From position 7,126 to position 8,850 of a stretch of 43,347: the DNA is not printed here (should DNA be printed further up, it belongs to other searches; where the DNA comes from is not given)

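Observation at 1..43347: Composite anaerobic aryl-acid catabolic island combining modules not normally found together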

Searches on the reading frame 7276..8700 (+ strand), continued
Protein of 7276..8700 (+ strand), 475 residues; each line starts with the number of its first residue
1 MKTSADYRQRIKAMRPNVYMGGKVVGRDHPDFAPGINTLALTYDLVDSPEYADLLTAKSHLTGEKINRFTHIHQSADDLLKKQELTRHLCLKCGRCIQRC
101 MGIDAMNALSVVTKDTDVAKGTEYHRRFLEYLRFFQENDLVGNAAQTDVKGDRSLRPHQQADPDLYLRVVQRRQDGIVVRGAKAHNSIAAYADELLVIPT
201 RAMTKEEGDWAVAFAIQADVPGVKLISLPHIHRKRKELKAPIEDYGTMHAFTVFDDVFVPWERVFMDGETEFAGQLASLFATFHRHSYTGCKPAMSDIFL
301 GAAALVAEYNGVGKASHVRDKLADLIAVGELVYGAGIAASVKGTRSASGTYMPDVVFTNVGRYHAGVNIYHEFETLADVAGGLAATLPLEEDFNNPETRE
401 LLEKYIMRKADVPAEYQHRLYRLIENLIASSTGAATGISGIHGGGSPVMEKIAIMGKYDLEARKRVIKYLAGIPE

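Call 38: find_encoding_contigs(protein=P0128, flank=10000, max_places=3)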
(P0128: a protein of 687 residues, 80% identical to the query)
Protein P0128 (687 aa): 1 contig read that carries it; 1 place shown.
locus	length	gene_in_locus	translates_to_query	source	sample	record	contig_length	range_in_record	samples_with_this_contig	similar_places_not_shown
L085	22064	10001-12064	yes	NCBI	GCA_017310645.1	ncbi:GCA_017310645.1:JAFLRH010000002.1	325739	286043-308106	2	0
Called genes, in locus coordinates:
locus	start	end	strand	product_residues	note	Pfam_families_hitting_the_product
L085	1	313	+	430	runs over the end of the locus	PF03600:CitMHS (weak), PF06808:DctM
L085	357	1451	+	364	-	PF01210:NAD_Gly3P_dh_N, PF02317:Octopine_DH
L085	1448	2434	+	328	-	PF01210:NAD_Gly3P_dh_N (faint), PF02737:3HCDH_N, PF03446:NAD_binding_2 (faint), PF00725:3HCDH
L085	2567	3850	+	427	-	PF00501:AMP-binding, PF14535:AMP-binding_C_2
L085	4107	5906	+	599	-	PF01590:GAF, PF13185:GAF_2, PF13492:GAF_3 (faint), PF17853:GGDEF_2, PF13556:HTH_30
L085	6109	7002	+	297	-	PF01144:CoA_trans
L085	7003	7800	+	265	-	PF01144:CoA_trans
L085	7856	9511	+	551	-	PF01642:MM_CoA_mutase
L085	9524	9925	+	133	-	PF02310:B12-binding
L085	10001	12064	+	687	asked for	PF05378:Hydant_A_N, PF01968:Hydantoinase_A, PF19278:Hydant_A_C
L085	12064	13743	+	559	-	PF02538:Hydantoinase_B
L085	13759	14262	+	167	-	PF02830:V4R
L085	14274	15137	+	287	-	PF00941:FAD_binding_5, PF03450:CO_deh_flav_C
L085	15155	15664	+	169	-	PF00111:Fer2, PF13085:Fer2_3 (weak), PF01799:Fer2_2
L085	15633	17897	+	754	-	PF01315:Ald_Xan_dh_C, PF02738:MoCoBD_1, PF20256:MoCoBD_2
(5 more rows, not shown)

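Call 41: find_encoding_contigs(protein=P0127, flank=10000, max_places=3)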
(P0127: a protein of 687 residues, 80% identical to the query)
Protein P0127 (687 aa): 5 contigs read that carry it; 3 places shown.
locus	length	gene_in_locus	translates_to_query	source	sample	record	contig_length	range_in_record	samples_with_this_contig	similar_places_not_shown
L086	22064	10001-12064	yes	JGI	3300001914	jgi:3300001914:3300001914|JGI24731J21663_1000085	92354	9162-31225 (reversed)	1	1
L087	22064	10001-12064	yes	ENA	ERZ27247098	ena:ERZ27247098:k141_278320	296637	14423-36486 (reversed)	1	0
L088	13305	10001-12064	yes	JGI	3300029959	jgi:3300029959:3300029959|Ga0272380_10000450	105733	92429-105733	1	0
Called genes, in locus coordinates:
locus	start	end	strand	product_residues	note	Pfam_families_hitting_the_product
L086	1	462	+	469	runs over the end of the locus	PF00202:Aminotran_3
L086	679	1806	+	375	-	PF05222:AlaDh_PNT_N, PF07992:Pyr_redox_2 (weak), PF01262:AlaDh_PNT_C, PF00070:Pyr_redox (weak)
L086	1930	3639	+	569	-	PF02730:AFOR_N, PF01314:AFOR_C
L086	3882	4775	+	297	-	PF01144:CoA_trans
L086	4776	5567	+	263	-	PF01144:CoA_trans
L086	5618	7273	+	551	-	PF01642:MM_CoA_mutase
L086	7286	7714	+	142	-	PF02310:B12-binding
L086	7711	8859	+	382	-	PF08442:ATP-grasp_2, PF13549:ATP-grasp_5, PF24948:Citrate_synth_N, PF00549:Ligase_CoA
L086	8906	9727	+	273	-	PF02629:CoA_binding, PF00549:Ligase_CoA, PF13607:Succ_CoA_lig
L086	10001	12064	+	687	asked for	PF05378:Hydant_A_N, PF01968:Hydantoinase_A, PF19278:Hydant_A_C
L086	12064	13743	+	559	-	PF02538:Hydantoinase_B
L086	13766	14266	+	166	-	PF02830:V4R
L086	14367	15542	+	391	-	PF00108:Thiolase_N, PF02803:Thiolase_C, PF22691:Thiolase_C_1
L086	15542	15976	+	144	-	PF12172:zf-ChsH2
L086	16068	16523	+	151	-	PF01575:MaoC_dehydratas, PF13452:FAS1_DH_region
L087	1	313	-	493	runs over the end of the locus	PF00083:Sugar_tr, PF07690:MFS_1, PF06779:MFS_4 (weak)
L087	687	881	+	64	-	-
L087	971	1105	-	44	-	-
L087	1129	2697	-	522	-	PF00501:AMP-binding, PF13193:AMP-binding_C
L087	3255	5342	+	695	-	PF00571:CBS (weak), PF08448:PAS_4 (faint), PF13188:PAS_8 (faint), PF00989:PAS (weak), PF00158:Sigma54_activat, PF14532:Sigma54_activ_2, PF25601:AAA_lid_14, PF02954:HTH_8, +1 more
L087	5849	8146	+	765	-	PF01315:Ald_Xan_dh_C, PF02738:MoCoBD_1, PF20256:MoCoBD_2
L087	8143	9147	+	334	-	PF00941:FAD_binding_5, PF03450:CO_deh_flav_C (weak)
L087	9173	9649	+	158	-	PF00111:Fer2, PF13085:Fer2_3 (weak), PF01799:Fer2_2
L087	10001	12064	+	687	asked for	PF05378:Hydant_A_N, PF01968:Hydantoinase_A, PF19278:Hydant_A_C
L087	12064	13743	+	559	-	PF02538:Hydantoinase_B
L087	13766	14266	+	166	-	PF02830:V4R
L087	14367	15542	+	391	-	PF00108:Thiolase_N, PF02803:Thiolase_C, PF22691:Thiolase_C_1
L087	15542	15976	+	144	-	PF12172:zf-ChsH2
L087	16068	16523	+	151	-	PF01575:MaoC_dehydratas, PF13452:FAS1_DH_region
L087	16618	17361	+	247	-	PF00106:adh_short, PF08659:KR, PF13561:adh_short_C2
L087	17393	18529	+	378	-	PF02771:Acyl-CoA_dh_N, PF02770:Acyl-CoA_dh_M, PF00441:Acyl-CoA_dh_1, PF08028:Acyl-CoA_dh_2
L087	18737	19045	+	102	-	PF10589:NADH_4Fe-4S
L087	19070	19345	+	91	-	-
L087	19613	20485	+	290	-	PF00941:FAD_binding_5, PF03450:CO_deh_flav_C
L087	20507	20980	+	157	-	PF00111:Fer2, PF13085:Fer2_3 (weak), PF01799:Fer2_2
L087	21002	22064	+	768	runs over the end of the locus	PF01315:Ald_Xan_dh_C, PF02738:MoCoBD_1, PF20256:MoCoBD_2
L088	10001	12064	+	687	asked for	PF05378:Hydant_A_N, PF01968:Hydantoinase_A, PF19278:Hydant_A_C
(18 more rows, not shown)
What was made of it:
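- That fits an arylacetate / arylacetyl-CoA entry point (calls 38, 41).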

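Call 57: search_protein_families(library=ncbifam, proteins=[L083:5858-7510:+, L083:7525-7944:+, L083:7944-9089:+, L083:9082-9960:+, L083:10001-12058:+, L083:12062-13738:+, L083:13799-14299:+, L083:14364-16427:+, L083:16447-17730:+, L083:19112-21385:+], max_evalue=1e-20)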
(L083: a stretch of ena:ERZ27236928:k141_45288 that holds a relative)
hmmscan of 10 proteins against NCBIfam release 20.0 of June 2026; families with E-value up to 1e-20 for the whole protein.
L083:5858-7510:+ (551 aa): 4 families
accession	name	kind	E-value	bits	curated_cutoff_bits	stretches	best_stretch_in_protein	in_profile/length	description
TIGR00641.1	acid_CoA_mut_N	subfamily_domain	1.1e-199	664.1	303.8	1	29-549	3-527/528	methylmalonyl-CoA mutase N-terminal domain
NF006944.0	PRK09426.1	equivalog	3.6e-168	560.7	876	1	25-549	33-556/721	methylmalonyl-CoA mutase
NF045497.1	IsobCoAmut_IcmF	equivalog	3.9e-82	276.6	1500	1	182-544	707-1072/1076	fused isobutyryl-CoA mutase/GTPase IcmF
TIGR00642.1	mmCoA_mut_beta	equivalog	7.5e-54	183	617.25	1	26-486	43-475/620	methylmalonyl-CoA mutase small subunit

L083:7525-7944:+ (140 aa): 2 families
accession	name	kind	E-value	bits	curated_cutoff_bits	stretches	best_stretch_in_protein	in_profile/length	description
TIGR00640.1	acid_CoA_mut_C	subfamily_domain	8.8e-40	135.7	57.45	1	7-127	2-123/132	methylmalonyl-CoA mutase C-terminal domain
NF006944.0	PRK09426.1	equivalog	2.6e-32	111.6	876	1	4-118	586-700/721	methylmalonyl-CoA mutase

L083:7944-9089:+ (382 aa): 3 families
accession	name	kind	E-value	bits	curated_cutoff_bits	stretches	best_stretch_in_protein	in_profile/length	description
NF001913.0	PRK00696.1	equivalog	9.2e-98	327.8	370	1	1-375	1-383/388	ADP-forming succinate--CoA ligase subunit beta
TIGR01016.1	sucCoAbeta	subfamily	3.5e-88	296.2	375.55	1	1-374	1-382/386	succinate-CoA ligase subunit beta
NF010647.0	PRK14046.1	equivalog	1.6e-76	258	604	1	1-374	1-382/392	malate--CoA ligase subunit beta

L083:9082-9960:+ (293 aa): 2 families
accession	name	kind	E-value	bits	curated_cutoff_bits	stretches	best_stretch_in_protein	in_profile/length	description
TIGR01019.1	sucCoAalpha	subfamily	7.2e-111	370.2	353.2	1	7-291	1-285/286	succinate--CoA ligase subunit alpha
NF004230.0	PRK05678.1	equivalog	9e-110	366.4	336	1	6-292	2-288/291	succinate--CoA ligase subunit alpha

L083:10001-12058:+ (686 aa): 3 families
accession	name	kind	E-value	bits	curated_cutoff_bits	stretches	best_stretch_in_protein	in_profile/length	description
NF050156.1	CapLactmsAlpCapA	equivalog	7.2e-198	659.1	1000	1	2-681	2-686/689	caprolactamase subunit alpha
NF042975.2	AcphenoCarb_ApcC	equivalog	8.4e-112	374.7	1500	1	3-677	11-706/733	acetophenone carboxylase subunit gamma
NF042960.1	AcphenoCarb_ApcA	equivalog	5.5e-76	256.2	1250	1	127-679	108-654/658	acetophenone carboxylase subunit alpha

L083:12062-13738:+ (559 aa): 2 families
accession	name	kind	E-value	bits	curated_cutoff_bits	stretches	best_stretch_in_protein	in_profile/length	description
NF050157.1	CapLactmsBetCapB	equivalog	9.2e-94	314.7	1000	1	5-558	1-560/577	caprolactamase subunit beta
NF042976.1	AcphenoCarb_ApcD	equivalog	2.8e-36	125.1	1500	1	12-480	36-515/685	acetophenone carboxylase subunit delta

L083:13799-14299:+ (167 aa): 0 families

L083:14364-16427:+ (688 aa): 4 families
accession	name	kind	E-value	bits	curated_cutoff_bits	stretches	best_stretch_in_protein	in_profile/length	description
TIGR02717.1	AcCoA-syn-alpha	equivalog_domain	1.8e-118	396.1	567.15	1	10-447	1-445/447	acetate--CoA ligase alpha subunit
NF045494.1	AcCoALig_Archglob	equivalog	5.4e-118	395.2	1200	2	9-412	217-622/665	acetate--CoA ligase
NF045493.1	HydDutCoALig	equivalog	3e-111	373.2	1300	1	12-676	5-686/698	4-hydroxybutyrate--CoA ligase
NF045492.1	HydPropCoALig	equivalog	2.7e-101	340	1300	2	9-425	247-670/700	3-hydroxypropionate--CoA ligase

L083:16447-17730:+ (428 aa): 6 families
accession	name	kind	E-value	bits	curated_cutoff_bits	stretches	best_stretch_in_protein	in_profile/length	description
TIGR02155.1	PA_CoA_ligase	equivalog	1.5e-124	415.8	646.3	1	9-425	3-422/422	phenylacetate--CoA ligase PaaK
NF041878.1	paak_haloarch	equivalog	1.1e-118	396.6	700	1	10-425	9-427/427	phenylacetate--CoA ligase PaaK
NF045666.1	DVU1553_fam_AMP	equivalog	7.9e-63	212.5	300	1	6-323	15-330/331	DVU_1553 family AMP-dependent CoA ligase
NF053551.1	FlxY_rubin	equivalog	2.3e-56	191.3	520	1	10-420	5-419/424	flexirubin biosynthesis putative acyl-CoA ligase FlxY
NF041217.1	BagE_FevW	exception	1.4e-36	126.4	800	1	8-420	7-401/424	bagremycin/ferroverdin synthetase BagE/FevW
TIGR03335.1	F390_ftsA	equivalog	8.1e-32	110.5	458.7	1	11-318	11-324/445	coenzyme F390 synthetase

L083:19112-21385:+ (758 aa): 13 families
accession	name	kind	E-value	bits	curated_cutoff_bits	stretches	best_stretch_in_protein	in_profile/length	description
TIGR03194.1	4hydrxCoA_A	equivalog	2.8e-189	631.1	994.55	1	12-745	4-745/746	4-hydroxybenzoyl-CoA reductase subunit alpha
NF043082.1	XdhA_XDHase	equivalog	3e-176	587.8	780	1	5-748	1-754/758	xanthine dehydrogenase subunit XdhA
NF007426.0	PRK09970.1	equivalog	1.8e-167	558.7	916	1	3-747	4-756/761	xanthine dehydrogenase molybdenum-binding subunit XdhA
TIGR03196.1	pucD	equivalog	2.8e-138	462.5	783.65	1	4-742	2-754/763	xanthine dehydrogenase subunit D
NF041018.1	glyceraldDH_alpha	equivalog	2.1e-127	426.5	790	1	4-742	2-740/741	glyceraldehyde dehydrogenase subunit alpha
TIGR03311.1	Se_dep_XDH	equivalog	2.3e-119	399.8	830.45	2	4-536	161-684/848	selenium-dependent xanthine dehydrogenase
NF040766.1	CODH_aero_grp5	exception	3.4e-104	349.6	950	1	3-742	3-781/785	aerobic carbon-monoxide dehydrogenase large subunit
NF045668.1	pterin_aldehy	equivalog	6.2e-103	345.5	1100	2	3-526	173-714/905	molybdopterin-dependent aldehyde oxidoreductase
TIGR02416.1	CO_dehy_Mo_lg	equivalog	1.7e-98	330.7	991.15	1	18-742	6-767/770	aerobic carbon-monoxide dehydrogenase large subunit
NF041671.1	peri_hyde_PaoC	equivalog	7.8e-98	328.7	1180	1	2-748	15-733/735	aldehyde oxidoreductase molybdenum-binding subunit PaoC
TIGR03313.1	Se_sel_red_Mo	hypoth_equivalog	4.2e-87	292.8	1101.9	1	160-747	364-950/951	molybdopterin-dependent oxidoreductase Mo/Fe-S-binding subunit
TIGR02965.1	xanthine_xdhB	equivalog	9.3e-79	265.5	849.5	1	12-750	8-758/758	xanthine dehydrogenase molybdopterin binding subunit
TIGR02969.1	mam_aldehyde_ox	subfamily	1.2e-37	129.1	1912.3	1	2-731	573-1286/1330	aldehyde oxidase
